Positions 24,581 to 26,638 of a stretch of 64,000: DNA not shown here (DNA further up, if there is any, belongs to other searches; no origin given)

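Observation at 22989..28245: Tandem array of three MsbA-like ABC exporters with mosaic gene-conversion blocks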

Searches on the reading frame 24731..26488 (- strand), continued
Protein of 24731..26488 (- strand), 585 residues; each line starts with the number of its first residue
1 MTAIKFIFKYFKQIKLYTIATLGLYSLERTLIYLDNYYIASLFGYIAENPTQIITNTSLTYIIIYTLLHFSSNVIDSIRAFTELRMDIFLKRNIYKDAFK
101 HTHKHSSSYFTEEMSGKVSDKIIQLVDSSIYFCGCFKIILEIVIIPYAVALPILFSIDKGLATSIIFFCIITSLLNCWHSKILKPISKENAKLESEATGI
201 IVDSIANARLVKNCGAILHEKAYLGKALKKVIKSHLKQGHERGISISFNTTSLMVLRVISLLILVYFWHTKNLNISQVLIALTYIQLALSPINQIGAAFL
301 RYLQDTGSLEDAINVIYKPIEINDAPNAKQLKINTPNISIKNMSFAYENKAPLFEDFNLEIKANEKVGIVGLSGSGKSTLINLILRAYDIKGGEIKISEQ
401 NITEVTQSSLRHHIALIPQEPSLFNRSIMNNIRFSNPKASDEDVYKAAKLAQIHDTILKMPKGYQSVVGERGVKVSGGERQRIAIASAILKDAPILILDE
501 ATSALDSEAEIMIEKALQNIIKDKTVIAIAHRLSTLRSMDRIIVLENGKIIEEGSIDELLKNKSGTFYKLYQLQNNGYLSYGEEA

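Call 36: find_encoding_contigs(protein=P0048, flank=8000, max_places=2)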
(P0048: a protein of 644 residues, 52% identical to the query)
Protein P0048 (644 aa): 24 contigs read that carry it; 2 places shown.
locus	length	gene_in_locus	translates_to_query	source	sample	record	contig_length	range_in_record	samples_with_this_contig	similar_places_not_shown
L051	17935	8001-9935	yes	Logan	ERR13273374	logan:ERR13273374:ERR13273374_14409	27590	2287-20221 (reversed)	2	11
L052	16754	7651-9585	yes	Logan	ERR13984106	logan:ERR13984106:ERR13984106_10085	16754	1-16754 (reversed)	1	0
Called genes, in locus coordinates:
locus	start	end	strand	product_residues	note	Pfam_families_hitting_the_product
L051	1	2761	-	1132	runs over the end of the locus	PF03797:Autotransporter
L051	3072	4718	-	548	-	PF00118:Cpn60_TCP1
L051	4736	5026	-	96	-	PF00166:Cpn10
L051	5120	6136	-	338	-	PF13524:Glyco_trans_1_2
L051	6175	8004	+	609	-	PF00664:ABC_membrane, PF00005:ABC_tran, PF02463:SMC_N (weak)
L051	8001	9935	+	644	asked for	PF00664:ABC_membrane (weak), PF00005:ABC_tran, PF02463:SMC_N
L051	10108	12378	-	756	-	PF00005:ABC_tran, PF02463:SMC_N (weak), PF13304:AAA_21 (weak)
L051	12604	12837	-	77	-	-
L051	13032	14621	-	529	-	-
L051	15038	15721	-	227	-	PF01966:HD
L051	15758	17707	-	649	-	PF00005:ABC_tran, PF13304:AAA_21 (weak), PF02463:SMC_N (weak)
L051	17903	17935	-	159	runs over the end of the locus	PF13420:Acetyltransf_4 (weak), PF00583:Acetyltransf_1, PF13673:Acetyltransf_10, PF13508:Acetyltransf_7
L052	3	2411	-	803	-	?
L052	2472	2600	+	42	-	-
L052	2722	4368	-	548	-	PF00118:Cpn60_TCP1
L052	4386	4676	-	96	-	PF00166:Cpn10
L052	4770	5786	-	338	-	PF13524:Glyco_trans_1_2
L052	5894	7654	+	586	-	PF00664:ABC_membrane, PF00005:ABC_tran, PF02463:SMC_N (weak)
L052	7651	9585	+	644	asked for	PF00664:ABC_membrane (weak), PF00005:ABC_tran, PF02463:SMC_N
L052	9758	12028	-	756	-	PF00005:ABC_tran, PF02463:SMC_N (weak), PF13304:AAA_21 (weak)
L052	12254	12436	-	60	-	-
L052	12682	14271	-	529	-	-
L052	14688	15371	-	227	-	PF01966:HD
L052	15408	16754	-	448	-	?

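Call 45: search_solved_structures(query=window:24731-26488:-, max_evalue=1e-70, show_alignments=0)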
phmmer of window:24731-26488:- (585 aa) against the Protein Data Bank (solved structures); distinct sequences matched with E-value up to 1e-70: 59.
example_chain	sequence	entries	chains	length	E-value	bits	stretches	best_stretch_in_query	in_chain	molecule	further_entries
8woi_A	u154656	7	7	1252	2.1e-121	409.6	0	174-576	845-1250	ABC transporter B family member 19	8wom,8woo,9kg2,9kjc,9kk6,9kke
8wp0_A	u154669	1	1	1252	1.4e-120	406.8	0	174-576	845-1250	ABC transporter B family member 19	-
8zpx_B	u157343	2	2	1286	2.9e-119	402.5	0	171-576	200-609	ABC transporter B family member 1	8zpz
9juj_A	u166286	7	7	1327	3.2e-119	402.3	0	171-576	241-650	ABC transporter B family member 1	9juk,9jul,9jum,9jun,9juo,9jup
8zq4_B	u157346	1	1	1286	1.9e-118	399.8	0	171-576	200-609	ABC transporter B family member 1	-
4f4c_A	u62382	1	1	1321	1.2e-115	390.5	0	195-574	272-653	Multidrug resistance protein pgp-1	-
7zk4_A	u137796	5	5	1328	2.5e-115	389.5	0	58-575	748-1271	ATP-dependent translocase ABCB1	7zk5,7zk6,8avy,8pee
7zka_A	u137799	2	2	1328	2.9e-115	389.3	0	58-575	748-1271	ATP-dependent translocase ABCB1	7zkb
7zk8_A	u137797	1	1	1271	1.6e-114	386.8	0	58-572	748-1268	ATP-dependent translocase ABCB1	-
3g5u_A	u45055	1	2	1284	7.5e-114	384.6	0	58-581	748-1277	Multidrug resistance protein 1a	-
3g60_A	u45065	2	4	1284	8.6e-114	384.4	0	58-581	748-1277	Multidrug resistance protein 1a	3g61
6ujt_A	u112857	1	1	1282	9.4e-114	384.3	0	58-575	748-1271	ATP-dependent translocase ABCB1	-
7zk9_A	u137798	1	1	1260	1.1e-113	384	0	58-562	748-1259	ATP-dependent translocase ABCB1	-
6ujw_A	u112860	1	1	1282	1.1e-113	384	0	58-575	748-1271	ATP-dependent translocase ABCB1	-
6ujr_A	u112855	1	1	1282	1.2e-113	384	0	58-575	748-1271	ATP-dependent translocase ABCB1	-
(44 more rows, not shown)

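Call 58: predict_structure(alignment_id=A1)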
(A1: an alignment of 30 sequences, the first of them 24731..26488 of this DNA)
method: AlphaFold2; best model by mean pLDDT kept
length: 585 residues; sequences in the alignment: 30
mean_pLDDT: 82.9   pTM: 0.55
mean pLDDT of the five models: 82.9, 82.0, 81.6, 81.2, 78.4
residues with pLDDT >= 90: 206; 70-90: 300; 50-70: 58; < 50: 21
segments of 3 or more residues with pLDDT < 50: 209-216, 321-323, 578-585
pLDDT, mean of each block of 10 residues (from residue 1): 83 85 91 93 92 90 95 93 89 87 67 74 89 81 89 94 93 86 79 79 60 50 84 90 87 93 95 93 94 78 79 78 62 89 79 87 92 79 73 88 81 82 76 83 94 92 81 74 90 87 60 86 88 72 89 90 87 60 34
secondary structure, 60 per line:
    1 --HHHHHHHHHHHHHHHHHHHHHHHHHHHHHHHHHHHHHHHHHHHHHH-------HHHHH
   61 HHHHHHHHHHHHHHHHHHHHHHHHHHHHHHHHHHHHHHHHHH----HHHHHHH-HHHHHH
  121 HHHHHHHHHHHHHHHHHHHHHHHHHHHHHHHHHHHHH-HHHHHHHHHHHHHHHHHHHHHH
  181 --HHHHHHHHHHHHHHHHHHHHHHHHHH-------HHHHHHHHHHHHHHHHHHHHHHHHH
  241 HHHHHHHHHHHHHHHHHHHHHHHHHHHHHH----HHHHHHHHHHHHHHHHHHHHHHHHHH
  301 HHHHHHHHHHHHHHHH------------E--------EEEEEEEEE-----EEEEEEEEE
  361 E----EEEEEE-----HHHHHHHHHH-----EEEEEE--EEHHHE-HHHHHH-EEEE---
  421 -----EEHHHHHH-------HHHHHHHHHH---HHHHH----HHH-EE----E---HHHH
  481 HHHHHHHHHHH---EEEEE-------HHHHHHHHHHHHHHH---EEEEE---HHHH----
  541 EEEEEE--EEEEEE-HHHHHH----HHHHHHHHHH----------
elements in order: H3-48 H56-102 H107-113 H115-157 H159-180 H183-208 H216-270 H275-316 E338-346 E352-361 E366-371 H377-386 E392-397 H407-412 E414-417 H428-433 H441-450 H454-458 H477-491 E495-499 H507-521 E525-529 H533-536 E541-546 E549-554 H556-561 H566-575

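Call 60: fold_search(model_id=the predicted structure, library=pdb)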
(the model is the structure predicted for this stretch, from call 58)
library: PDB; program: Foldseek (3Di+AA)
matches with E <= 10: 1404; with E <= 0.001: 1197
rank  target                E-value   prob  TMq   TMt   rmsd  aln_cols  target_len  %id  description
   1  6pam_A                7.9e-32  1.00  0.70  0.70   6.6       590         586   28  Structure of a bacterial Atm1-family ABC transporter with MgADP bound (released 2020-06-24)
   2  2hyd_A                3.2e-31  1.00  0.74  0.75   5.7       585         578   31  Multidrug ABC transporter SAV1866 (released 2006-09-05)
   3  7pr1_A                3.3e-31  1.00  0.72  0.72   5.8       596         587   26  Structure of CtAtm1 in the occluded conformation with ATP bound (released 2022-08-10)
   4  6pam_C                4.0e-31  1.00  0.71  0.71   6.3       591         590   27  Structure of a bacterial Atm1-family ABC transporter with MgADP bound (released 2020-06-24)
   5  6par_D                4.1e-31  1.00  0.73  0.74   5.7       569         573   28  Structure of a bacterial Atm1-family ABC exporter with MgAMPPNP bound (released 2020-06-24)
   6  4mrn_A                5.4e-31  1.00  0.64  0.63   8.3       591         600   28  Structure of a bacterial Atm1-family ABC transporter (released 2014-03-19)
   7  6pam_E                5.6e-31  1.00  0.70  0.69   6.7       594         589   28  Structure of a bacterial Atm1-family ABC transporter with MgADP bound (released 2020-06-24)
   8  6pan_B                6.1e-31  1.00  0.75  0.76   5.3       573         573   29  Structure of a bacterial Atm1-family ABC exporter with ATP bound (released 2020-06-24)
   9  6vqu_A                1.1e-30  1.00  0.63  0.62  10.1       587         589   28  Structure of a bacterial Atm1-family ABC exporter (released 2020-07-29)
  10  6pan_A                1.3e-30  1.00  0.74  0.76   5.7       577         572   28  Structure of a bacterial Atm1-family ABC exporter with ATP bound (released 2020-06-24)
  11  6quz_D                1.7e-30  1.00  0.69  0.70   6.3       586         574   25  Structure of ATPgS-bound outward-facing TM287/288 in complex with sybody Sb_TM35 (released 2019-05-29)
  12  4mrn_B                1.8e-30  1.00  0.66  0.65   7.7       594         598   28  Structure of a bacterial Atm1-family ABC transporter (released 2014-03-19)
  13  6par_B                2.2e-30  1.00  0.75  0.75   5.4       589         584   27  Structure of a bacterial Atm1-family ABC exporter with MgAMPPNP bound (released 2020-06-24)
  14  6par_A                2.6e-30  1.00  0.73  0.74   5.5       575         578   27  Structure of a bacterial Atm1-family ABC exporter with MgAMPPNP bound (released 2020-06-24)
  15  6quz_B                2.9e-30  1.00  0.68  0.69   6.4       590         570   25  Structure of ATPgS-bound outward-facing TM287/288 in complex with sybody Sb_TM35 (released 2019-05-29)
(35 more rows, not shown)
